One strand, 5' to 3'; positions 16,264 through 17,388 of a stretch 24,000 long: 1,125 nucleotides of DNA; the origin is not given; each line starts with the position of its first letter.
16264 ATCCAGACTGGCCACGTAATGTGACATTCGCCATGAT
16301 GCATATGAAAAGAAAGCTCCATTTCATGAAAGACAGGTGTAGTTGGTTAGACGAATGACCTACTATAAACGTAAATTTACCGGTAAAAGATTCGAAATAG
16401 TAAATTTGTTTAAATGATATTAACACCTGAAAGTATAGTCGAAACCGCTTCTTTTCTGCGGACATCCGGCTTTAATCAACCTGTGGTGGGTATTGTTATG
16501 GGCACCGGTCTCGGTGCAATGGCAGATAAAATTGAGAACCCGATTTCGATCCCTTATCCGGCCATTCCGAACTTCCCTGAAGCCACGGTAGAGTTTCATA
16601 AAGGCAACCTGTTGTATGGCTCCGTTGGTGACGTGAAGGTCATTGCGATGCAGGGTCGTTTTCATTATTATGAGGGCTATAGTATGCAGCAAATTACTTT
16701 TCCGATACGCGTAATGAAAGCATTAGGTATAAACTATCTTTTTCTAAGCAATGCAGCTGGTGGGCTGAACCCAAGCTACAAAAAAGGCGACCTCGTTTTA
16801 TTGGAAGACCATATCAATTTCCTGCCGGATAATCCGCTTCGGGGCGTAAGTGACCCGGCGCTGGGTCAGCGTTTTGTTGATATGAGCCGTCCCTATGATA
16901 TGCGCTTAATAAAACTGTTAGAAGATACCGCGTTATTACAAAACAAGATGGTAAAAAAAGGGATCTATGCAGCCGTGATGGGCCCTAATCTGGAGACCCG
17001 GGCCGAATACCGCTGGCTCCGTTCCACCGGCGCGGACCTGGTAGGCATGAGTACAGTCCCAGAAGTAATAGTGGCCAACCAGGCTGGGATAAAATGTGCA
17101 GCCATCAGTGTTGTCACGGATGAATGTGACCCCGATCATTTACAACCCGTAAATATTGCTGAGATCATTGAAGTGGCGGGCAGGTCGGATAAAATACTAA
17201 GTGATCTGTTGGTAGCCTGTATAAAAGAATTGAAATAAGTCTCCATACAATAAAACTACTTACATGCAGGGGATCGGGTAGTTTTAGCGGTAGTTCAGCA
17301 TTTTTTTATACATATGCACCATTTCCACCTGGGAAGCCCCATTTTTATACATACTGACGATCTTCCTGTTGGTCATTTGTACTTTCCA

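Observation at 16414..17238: Divergent PNP paralog carries Asp at the base-specificity position and is a candidate adenine-removing enzyme of the pathway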

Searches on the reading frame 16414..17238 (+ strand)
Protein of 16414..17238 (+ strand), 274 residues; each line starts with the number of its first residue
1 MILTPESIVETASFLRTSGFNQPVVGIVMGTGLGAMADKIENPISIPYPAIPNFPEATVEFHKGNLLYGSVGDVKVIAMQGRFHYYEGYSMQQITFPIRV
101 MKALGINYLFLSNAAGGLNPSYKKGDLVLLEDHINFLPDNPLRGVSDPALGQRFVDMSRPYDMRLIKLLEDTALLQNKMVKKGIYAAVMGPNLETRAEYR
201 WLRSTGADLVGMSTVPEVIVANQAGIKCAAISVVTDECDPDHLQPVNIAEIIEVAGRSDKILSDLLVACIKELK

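Call 5: search_protein_families(library=pfam, proteins=[window:16414-17238:+])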
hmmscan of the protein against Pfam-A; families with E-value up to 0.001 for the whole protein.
window:16414-17238:+ (274 aa): 1 family
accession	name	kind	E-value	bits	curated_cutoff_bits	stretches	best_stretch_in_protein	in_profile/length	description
PF01048.26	PNP_UDP_1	-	2.1e-51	175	25.1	1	25-271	2-233/233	Phosphorylase superfamily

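Call 6: search_protein_families(library=ncbifam, proteins=[window:16414-17238:+])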
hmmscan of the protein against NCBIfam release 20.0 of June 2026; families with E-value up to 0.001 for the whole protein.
window:16414-17238:+ (274 aa): 12 families
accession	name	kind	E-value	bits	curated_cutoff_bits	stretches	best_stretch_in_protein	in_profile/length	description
NF006054.0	PRK08202.1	equivalog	1.1e-101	340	218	1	6-272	6-273/274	purine-nucleoside phosphorylase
TIGR01700.1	PNPH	equivalog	2.4e-89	299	293.35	1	25-268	2-246/249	purine nucleoside phosphorylase I, inosine and guanosine-specific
TIGR01697.1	PNPH-PUNA-XAPA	subfamily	8.1e-88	293.9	197.1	1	25-270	2-246/247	inosine/guanosine/xanthosine phosphorylase family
TIGR01698.1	PUNP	equivalog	3.6e-62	210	302.6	1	25-270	2-244/245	purine-nucleoside phosphorylase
TIGR01699.1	XAPA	equivalog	6.6e-56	189.6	370.9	1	25-238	2-215/248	xanthosine phosphorylase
TIGR01694.1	MTAP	equivalog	4.6e-29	101.5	274.85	1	72-271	43-239/240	S-methyl-5'-thioadenosine phosphorylase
NF006334.0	PRK08564.1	equivalog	3.7e-24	85.3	382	1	22-273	7-250/267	S-methyl-5'-thioadenosine phosphorylase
NF006599.0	PRK09136.1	equivalog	1.2e-19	70.5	223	1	98-263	70-237/247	S-methyl-5'-thioinosine phosphorylase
NF005876.0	PRK07823.1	equivalog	3.1e-17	62.6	306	1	69-273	43-245/267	S-methyl-5'-thioadenosine phosphorylase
NF006492.0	PRK08931.1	equivalog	2.1e-16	60.2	437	1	64-260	37-234/291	S-methyl-5'-thioadenosine phosphorylase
NF005657.0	PRK07432.1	equivalog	4.8e-15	55.4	453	1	73-252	48-229/291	S-methyl-5'-thioadenosine phosphorylase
TIGR03468.1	HpnG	hypoth_equivalog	0.00049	19.7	187.1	0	151-240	77-160/212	hopanoid-associated phosphorylase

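Call 9: search_solved_structures(query=window:16414-17235:+, show_alignments=3, max_evalue=1e-10)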
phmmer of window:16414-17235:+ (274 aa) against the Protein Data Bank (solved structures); distinct sequences matched with E-value up to 1e-10: 56.
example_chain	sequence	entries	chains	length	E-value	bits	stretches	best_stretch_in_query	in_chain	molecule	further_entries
4m1e_A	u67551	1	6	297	2.7e-87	295.7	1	21-266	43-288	Purine nucleoside phosphorylase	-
4lna_A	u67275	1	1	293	7.5e-85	287.7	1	6-266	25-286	Purine nucleoside phosphorylase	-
8swt_A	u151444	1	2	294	4e-77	262.4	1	5-254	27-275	Purine nucleoside phosphorylase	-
4ns1_A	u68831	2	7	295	3.1e-71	243.1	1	7-238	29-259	Purine nucleoside phosphorylase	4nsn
8swu_A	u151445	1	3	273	1.2e-70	241.2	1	10-273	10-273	Purine nucleoside phosphorylase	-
3khs_A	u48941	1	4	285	5.1e-62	212.9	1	9-238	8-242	Purine nucleoside phosphorylase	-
6tk9_A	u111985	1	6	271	2.3e-61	210.7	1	7-262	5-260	Purine nucleoside phosphorylase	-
3la8_A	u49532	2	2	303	3.1e-60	207.1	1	7-263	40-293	Putative purine nucleoside phosphorylase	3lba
2a0x_A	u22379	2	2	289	7.6e-60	205.8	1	6-257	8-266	Purine nucleoside phosphorylase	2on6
2qpl_A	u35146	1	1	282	8.7e-60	205.6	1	6-258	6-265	Purine nucleoside phosphorylase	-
4ear_A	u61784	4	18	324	8.8e-60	205.6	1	6-256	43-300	Purine nucleoside phosphorylase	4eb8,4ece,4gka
1b8n_A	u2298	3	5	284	8.9e-60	205.5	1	6-258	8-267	PURINE NUCLEOSIDE PHOSPHORYLASE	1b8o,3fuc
1v48_A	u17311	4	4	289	9.2e-60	205.5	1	6-258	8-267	Purine nucleoside phosphorylase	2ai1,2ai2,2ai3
1a9t_A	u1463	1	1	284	1.1e-59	205.3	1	6-258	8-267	PURINE NUCLEOSIDE PHOSPHORYLASE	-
1pbn_A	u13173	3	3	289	1.1e-59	205.2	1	6-259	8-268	PURINE NUCLEOSIDE PHOSPHORYLASE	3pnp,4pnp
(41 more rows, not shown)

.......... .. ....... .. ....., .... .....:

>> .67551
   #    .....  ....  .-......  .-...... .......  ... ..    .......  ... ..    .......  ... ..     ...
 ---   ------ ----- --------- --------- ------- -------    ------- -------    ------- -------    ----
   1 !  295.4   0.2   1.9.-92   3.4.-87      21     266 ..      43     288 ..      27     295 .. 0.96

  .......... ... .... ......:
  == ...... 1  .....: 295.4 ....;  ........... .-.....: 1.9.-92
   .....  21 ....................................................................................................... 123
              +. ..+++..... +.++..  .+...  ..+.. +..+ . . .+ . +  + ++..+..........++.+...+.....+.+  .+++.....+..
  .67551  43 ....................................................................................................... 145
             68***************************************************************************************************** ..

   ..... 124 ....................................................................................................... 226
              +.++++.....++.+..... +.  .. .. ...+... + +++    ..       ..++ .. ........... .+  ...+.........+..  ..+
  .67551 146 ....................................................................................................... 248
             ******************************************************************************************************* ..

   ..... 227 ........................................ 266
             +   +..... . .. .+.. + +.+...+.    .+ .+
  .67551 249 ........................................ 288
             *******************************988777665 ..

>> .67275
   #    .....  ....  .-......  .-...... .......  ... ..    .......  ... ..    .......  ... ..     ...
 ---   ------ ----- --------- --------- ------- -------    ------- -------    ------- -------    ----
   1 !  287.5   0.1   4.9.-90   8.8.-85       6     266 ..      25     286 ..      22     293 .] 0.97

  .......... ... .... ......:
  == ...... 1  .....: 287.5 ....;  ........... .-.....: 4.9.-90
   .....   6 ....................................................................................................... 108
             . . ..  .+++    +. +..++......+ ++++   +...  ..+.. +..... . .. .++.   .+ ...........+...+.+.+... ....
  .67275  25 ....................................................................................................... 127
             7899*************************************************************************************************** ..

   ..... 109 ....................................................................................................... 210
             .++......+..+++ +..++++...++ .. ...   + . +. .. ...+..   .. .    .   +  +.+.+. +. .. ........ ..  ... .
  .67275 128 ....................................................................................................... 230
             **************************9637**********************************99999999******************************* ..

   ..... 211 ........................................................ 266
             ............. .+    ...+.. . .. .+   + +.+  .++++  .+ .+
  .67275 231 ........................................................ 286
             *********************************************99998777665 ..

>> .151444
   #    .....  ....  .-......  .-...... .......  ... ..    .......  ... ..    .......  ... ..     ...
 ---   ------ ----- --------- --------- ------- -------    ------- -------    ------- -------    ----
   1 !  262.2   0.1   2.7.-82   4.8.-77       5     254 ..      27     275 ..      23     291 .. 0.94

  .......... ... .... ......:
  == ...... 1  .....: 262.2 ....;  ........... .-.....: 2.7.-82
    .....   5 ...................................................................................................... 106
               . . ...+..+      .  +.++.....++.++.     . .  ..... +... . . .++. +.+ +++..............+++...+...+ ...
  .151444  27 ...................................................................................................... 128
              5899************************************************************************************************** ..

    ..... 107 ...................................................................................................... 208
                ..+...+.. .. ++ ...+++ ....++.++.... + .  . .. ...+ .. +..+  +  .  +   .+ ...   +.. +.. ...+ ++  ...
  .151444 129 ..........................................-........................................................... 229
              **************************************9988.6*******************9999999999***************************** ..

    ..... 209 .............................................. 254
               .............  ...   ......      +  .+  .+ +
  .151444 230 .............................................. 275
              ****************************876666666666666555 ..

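Call 12: find_encoding_contigs(protein=window:16414-17235:+, flank=10000, max_places=6)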
Protein window:16414-17235:+ (274 aa): 10 contigs read that carry it; 6 places shown.
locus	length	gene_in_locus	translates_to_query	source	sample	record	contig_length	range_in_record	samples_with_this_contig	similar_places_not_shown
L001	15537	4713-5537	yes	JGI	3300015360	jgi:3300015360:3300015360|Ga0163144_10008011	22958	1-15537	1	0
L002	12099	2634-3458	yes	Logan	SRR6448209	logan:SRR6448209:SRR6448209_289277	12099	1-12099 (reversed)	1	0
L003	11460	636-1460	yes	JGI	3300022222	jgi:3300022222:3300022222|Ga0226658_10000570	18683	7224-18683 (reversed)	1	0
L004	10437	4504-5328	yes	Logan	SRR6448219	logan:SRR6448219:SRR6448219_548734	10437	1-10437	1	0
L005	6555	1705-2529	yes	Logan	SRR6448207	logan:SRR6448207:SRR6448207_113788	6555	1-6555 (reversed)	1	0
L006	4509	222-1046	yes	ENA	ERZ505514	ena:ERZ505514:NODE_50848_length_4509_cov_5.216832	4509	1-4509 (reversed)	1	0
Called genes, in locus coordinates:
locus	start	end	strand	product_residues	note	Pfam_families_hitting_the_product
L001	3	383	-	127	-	?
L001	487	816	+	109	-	-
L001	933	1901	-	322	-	PF01209:Ubie_methyltran, PF13847:Methyltransf_31, PF08241:Methyltransf_11, PF08242:Methyltransf_12 (faint), PF13649:Methyltransf_25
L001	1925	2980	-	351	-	PF04055:Radical_SAM, PF12345:DUF3641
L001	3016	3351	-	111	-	PF02627:CMD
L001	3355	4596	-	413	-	PF00085:Thioredoxin (weak), PF00578:AhpC-TSA, PF08534:Redoxin, PF13905:Thioredoxin_8, PF04784:DUF547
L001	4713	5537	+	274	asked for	PF01048:PNP_UDP_1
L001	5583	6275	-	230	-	PF00535:Glycos_transf_2, PF10111:Glyco_tranf_2_2 (faint)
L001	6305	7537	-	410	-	PF00890:FAD_binding_2 (weak), PF01134:GIDA (faint), PF03486:HI0933_like, PF07992:Pyr_redox_2, PF13738:Pyr_redox_3 (faint), PF22780:HI0933_like_1st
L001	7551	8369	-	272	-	PF00557:Peptidase_M24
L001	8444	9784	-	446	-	PF00344:SecY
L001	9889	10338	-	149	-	PF00828:Ribosomal_L27A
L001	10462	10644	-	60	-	PF00327:Ribosomal_L30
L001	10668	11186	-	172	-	PF00333:Ribosomal_S5, PF03719:Ribosomal_S5_C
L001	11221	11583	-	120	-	PF00861:Ribosomal_L18p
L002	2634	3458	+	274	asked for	PF01048:PNP_UDP_1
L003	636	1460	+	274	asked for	PF01048:PNP_UDP_1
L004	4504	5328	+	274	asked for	PF01048:PNP_UDP_1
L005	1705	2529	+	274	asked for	PF01048:PNP_UDP_1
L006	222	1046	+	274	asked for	PF01048:PNP_UDP_1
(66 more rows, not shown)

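Call 13: find_homologous_proteins(query=window:16414-17235:+, max_evalue=1e-20)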
Query window:16414-17235:+ (274 aa): 8000 proteins with E <= 1e-20 among 8000 candidates; the best 120 are listed.
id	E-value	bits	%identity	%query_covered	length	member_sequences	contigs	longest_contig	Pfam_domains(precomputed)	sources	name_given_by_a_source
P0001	2.7e-178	609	100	100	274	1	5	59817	PF01048.27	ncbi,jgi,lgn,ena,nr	ncbi:MAG: purine-nucleoside phosphorylase [Bacteroidota bacterium]|nr:purine-nucleoside phosphorylas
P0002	3.6e-156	536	87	100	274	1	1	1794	PF01048.27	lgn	-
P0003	3.2e-151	520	81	100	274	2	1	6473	PF01048.27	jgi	jgi:purine-nucleoside phosphorylase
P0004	1.2e-148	512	81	100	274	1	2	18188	PF01048.27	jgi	jgi:purine-nucleoside phosphorylase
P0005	3.7e-148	510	80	100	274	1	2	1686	PF01048.27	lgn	-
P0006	6.2e-148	509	81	100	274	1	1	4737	PF01048.27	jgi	jgi:purine-nucleoside phosphorylase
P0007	7.9e-148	509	81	100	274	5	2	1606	PF01048.27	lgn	-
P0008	8.3e-148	509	83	100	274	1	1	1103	PF01048.27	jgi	jgi:purine-nucleoside phosphorylase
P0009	1.0e-147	509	82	100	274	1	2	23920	PF01048.27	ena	-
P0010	2.8e-147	507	81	100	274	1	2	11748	PF01048.27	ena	-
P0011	3.7e-147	507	82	100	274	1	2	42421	PF01048.27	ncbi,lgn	-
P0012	1.3e-146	505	80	100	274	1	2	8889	PF01048.27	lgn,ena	-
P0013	2.2e-146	504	80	100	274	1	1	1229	PF01048.27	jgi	jgi:purine-nucleoside phosphorylase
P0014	3.2e-146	504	80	100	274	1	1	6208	PF01048.27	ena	-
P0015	3.5e-146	504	81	100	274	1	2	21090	PF01048.27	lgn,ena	-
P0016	4.4e-146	503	80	100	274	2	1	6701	PF01048.27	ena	-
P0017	6.1e-146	503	80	100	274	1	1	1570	PF01048.27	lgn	-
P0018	1.2e-145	502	79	100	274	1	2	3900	PF01048.27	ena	-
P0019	1.5e-145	502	80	100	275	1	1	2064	PF01048.27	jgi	jgi:purine-nucleoside phosphorylase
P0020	1.5e-145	502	81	100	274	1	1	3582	PF01048.27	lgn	-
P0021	1.5e-145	502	81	100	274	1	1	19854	PF01048.27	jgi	jgi:purine-nucleoside phosphorylase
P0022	2.3e-145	501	80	100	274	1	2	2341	PF01048.27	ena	-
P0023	2.6e-145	501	80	100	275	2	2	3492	PF01048.27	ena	-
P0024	5.2e-145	500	80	100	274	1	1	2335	PF01048.27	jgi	jgi:purine-nucleoside phosphorylase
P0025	1.2e-144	499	78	100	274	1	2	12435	PF01048.27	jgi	jgi:purine-nucleoside phosphorylase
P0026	1.3e-144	498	80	100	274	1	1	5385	PF01048.27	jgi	jgi:purine-nucleoside phosphorylase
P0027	2.0e-144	498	80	100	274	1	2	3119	PF01048.27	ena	-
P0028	2.7e-144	497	80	100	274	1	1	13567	PF01048.27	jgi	jgi:purine-nucleoside phosphorylase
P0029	7.1e-144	496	79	100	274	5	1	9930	PF01048.27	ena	-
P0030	8.2e-144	496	80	100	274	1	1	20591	PF01048.27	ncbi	-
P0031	1.2e-143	495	78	100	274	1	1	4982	PF01048.27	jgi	jgi:purine-nucleoside phosphorylase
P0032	1.3e-143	495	80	100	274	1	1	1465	PF01048.27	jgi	jgi:purine-nucleoside phosphorylase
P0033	1.6e-143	495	79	100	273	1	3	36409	PF01048.27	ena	-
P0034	2.4e-143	494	80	100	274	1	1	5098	PF01048.27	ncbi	-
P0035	5.0e-143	493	79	100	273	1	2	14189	PF01048.27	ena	-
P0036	6.2e-143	493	78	100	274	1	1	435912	PF01048.27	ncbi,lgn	-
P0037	1.4e-142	492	78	100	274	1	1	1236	PF01048.27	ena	-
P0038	2.0e-142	491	79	100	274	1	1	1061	PF01048.27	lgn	-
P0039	3.2e-142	491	79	100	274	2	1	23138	PF01048.27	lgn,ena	-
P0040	4.4e-142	490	78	100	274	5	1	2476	PF01048.27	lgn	-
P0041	9.2e-142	489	79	100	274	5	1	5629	PF01048.27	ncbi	-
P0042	1.0e-141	489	77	100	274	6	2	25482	PF01048.27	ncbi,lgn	-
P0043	1.6e-141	488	77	100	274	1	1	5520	PF01048.27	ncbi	-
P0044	2.0e-141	488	77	100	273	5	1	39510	PF01048.27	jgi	-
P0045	2.9e-141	488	78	100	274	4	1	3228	PF01048.27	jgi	jgi:purine-nucleoside phosphorylase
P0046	3.1e-141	487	79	100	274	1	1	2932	PF01048.27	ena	-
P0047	5.6e-141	487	77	100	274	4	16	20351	PF01048.27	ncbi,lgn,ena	-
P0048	5.6e-141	487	78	100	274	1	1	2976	PF01048.27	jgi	-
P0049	6.0e-141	486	77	100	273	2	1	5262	PF01048.27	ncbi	-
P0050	1.7e-140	485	78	100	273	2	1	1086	PF01048.27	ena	-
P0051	1.0e-138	479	76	100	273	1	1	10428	PF01048.27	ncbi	-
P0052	1.6e-138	479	76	100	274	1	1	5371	PF01048.27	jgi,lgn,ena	-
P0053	5.4e-138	477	77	100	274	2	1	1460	PF01048.27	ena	-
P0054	9.4e-138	476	78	100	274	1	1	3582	PF01048.27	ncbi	-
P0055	1.3e-137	476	77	100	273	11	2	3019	PF01048.27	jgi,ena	-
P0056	1.9e-137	475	77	100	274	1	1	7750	PF01048.27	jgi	jgi:purine-nucleoside phosphorylase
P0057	3.1e-137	474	76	100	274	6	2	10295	PF01048.27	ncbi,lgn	-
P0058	4.5e-137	474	74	100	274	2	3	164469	PF01048.27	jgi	-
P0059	5.2e-137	474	76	100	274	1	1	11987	PF01048.27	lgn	-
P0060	5.4e-137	474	77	100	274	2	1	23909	PF01048.27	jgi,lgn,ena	-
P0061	5.5e-137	473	75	100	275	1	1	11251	PF01048.27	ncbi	-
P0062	6.0e-137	473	75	100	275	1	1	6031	PF01048.27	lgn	-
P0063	2.0e-136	472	74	100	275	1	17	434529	PF01048.27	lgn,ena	-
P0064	2.5e-136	471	74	100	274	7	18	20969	PF01048.27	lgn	-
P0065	2.6e-136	471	74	100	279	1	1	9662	PF01048.27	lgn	-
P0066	2.6e-136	471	75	100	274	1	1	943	PF01048.27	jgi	jgi:purine-nucleoside phosphorylase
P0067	2.7e-136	471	74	100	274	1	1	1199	PF01048.27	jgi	jgi:purine-nucleoside phosphorylase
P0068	3.2e-136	471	74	100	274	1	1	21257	PF01048.27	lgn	-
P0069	4.7e-136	470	74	100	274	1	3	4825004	PF01048.27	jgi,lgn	jgi:purine-nucleoside phosphorylase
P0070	5.1e-136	470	73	99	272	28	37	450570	PF01048.27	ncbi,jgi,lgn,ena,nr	ncbi:MAG: purine-nucleoside phosphorylase [Chitinophagaceae bacterium]|nr:purine-nucleoside phosphor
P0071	1.0e-135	469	75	100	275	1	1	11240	PF01048.27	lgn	-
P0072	1.7e-135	469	75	100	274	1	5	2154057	PF01048.27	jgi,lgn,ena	-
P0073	1.9e-135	468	73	100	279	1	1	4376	PF01048.27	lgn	-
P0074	1.9e-135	468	76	100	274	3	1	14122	PF01048.27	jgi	jgi:purine-nucleoside phosphorylase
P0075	2.7e-135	468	74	100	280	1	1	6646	PF01048.27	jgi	-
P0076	2.8e-135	468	74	100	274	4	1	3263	PF01048.27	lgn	-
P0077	5.4e-135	467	76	97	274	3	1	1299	PF01048.27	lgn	-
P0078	9.8e-135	466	75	100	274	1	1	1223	PF01048.27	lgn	-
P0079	1.1e-134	466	74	100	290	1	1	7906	PF01048.27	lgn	-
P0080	1.5e-134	465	76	98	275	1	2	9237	PF01048.27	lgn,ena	-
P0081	1.7e-134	465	74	100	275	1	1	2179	PF01048.27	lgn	-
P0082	2.0e-134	465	75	100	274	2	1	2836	PF01048.27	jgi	jgi:purine-nucleoside phosphorylase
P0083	2.6e-134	465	76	98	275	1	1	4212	PF01048.27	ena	-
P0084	2.6e-134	465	74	100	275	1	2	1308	PF01048.27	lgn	-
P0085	4.4e-134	464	77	98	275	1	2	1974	PF01048.27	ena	-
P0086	6.5e-134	463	73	100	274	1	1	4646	PF01048.27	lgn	-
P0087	1.1e-133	463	73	100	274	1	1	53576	PF01048.27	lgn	-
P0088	1.4e-133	462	74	100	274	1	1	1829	PF01048.27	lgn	-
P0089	1.6e-133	462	73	100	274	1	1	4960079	PF01048.27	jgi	jgi:purine-nucleoside phosphorylase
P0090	1.8e-133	462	73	100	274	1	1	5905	PF01048.27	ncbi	ncbi:MAG: purine-nucleoside phosphorylase [Chitinophagaceae bacterium]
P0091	2.8e-133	461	74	100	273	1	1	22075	PF01048.27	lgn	-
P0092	3.3e-133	461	75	98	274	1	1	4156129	PF01048.27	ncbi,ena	-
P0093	7.0e-133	460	75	97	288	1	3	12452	PF01048.27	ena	-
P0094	8.5e-133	460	72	100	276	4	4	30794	PF01048.27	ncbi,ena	-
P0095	8.5e-133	460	76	98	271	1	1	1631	PF01048.27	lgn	-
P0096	9.0e-133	460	73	100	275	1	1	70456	PF01048.27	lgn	-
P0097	2.7e-132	458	74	99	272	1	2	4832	PF01048.27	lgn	-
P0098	6.2e-132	457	74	100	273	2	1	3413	PF01048.27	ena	-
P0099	6.8e-132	457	73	100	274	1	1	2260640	PF01048.27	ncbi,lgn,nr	ncbi:purine-nucleoside phosphorylase [Chitinophagaceae bacterium IBVUCB2]|nr:purine-nucleoside phosp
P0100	7.1e-132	457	76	98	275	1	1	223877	PF01048.27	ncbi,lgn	-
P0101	8.0e-132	457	73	100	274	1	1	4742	PF01048.27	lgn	-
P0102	1.1e-131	456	73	100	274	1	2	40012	PF01048.27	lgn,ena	-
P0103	7.2e-131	453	75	98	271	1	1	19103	PF01048.27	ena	-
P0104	1.3e-130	453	72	100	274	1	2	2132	PF01048.27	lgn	-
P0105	3.3e-130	451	74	100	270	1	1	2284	PF01048.27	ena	-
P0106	5.0e-130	451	75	98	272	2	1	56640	PF01048.27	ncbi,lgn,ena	-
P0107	7.1e-130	450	75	97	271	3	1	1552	PF01048.27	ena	-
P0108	8.4e-130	450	73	100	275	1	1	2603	PF01048.27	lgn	-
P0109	1.1e-129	450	70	100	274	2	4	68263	PF01048.27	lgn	-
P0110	2.5e-129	448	74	98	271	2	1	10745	PF01048.27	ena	-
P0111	2.5e-129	448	74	98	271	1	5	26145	PF01048.27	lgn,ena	-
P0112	3.0e-129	448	75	97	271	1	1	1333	PF01048.27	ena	-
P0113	5.1e-129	447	76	97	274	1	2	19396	PF01048.27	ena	-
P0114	6.3e-129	447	79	89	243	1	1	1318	PF01048.27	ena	-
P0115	1.3e-128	446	74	98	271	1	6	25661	PF01048.27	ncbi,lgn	-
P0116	1.9e-128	445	75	96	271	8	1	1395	PF01048.27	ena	-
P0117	2.3e-128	445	74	97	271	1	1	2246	PF01048.27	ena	-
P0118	3.9e-128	444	74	98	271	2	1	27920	PF01048.27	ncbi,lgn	-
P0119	4.8e-128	444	75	98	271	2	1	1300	PF01048.27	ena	-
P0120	7.4e-128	444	75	98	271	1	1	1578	PF01048.27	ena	-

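Call 22: find_encoding_contigs(protein=P0069, flank=10000, max_places=2)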
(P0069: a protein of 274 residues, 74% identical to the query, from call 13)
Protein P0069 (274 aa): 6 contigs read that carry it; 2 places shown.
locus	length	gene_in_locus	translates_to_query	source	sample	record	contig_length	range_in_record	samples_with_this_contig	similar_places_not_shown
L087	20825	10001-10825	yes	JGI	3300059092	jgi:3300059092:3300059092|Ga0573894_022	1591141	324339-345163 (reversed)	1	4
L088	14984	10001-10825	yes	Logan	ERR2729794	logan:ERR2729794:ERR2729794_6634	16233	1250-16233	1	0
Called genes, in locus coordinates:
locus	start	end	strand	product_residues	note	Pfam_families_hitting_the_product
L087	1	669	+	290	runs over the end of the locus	PF18928:DUF5677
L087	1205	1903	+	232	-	PF26559:DUF8184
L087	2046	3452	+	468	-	PF00144:Beta-lactamase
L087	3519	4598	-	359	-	PF00144:Beta-lactamase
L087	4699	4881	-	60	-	-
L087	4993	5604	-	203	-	PF01983:CofC, PF09837:DUF2064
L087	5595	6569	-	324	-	PF01209:Ubie_methyltran, PF13847:Methyltransf_31, PF08241:Methyltransf_11, PF08242:Methyltransf_12 (weak), PF13649:Methyltransf_25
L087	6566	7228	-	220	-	PF00230:MIP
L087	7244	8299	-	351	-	PF04055:Radical_SAM, PF12345:DUF3641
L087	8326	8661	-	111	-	PF02627:CMD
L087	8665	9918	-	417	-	PF00578:AhpC-TSA, PF00085:Thioredoxin (weak), PF08534:Redoxin, PF13905:Thioredoxin_8, PF04784:DUF547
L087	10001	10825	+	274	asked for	PF01048:PNP_UDP_1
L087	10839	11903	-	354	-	PF00903:Glyoxalase, PF13669:Glyoxalase_4 (faint)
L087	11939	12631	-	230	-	PF00535:Glycos_transf_2, PF10111:Glyco_tranf_2_2 (faint)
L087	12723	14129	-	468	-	PF08448:PAS_4 (faint), PF13188:PAS_8 (faint), PF00989:PAS (weak), PF13426:PAS_9 (weak), PF07730:HisKA_3 (weak), PF02518:HATPase_c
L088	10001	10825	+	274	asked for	PF01048:PNP_UDP_1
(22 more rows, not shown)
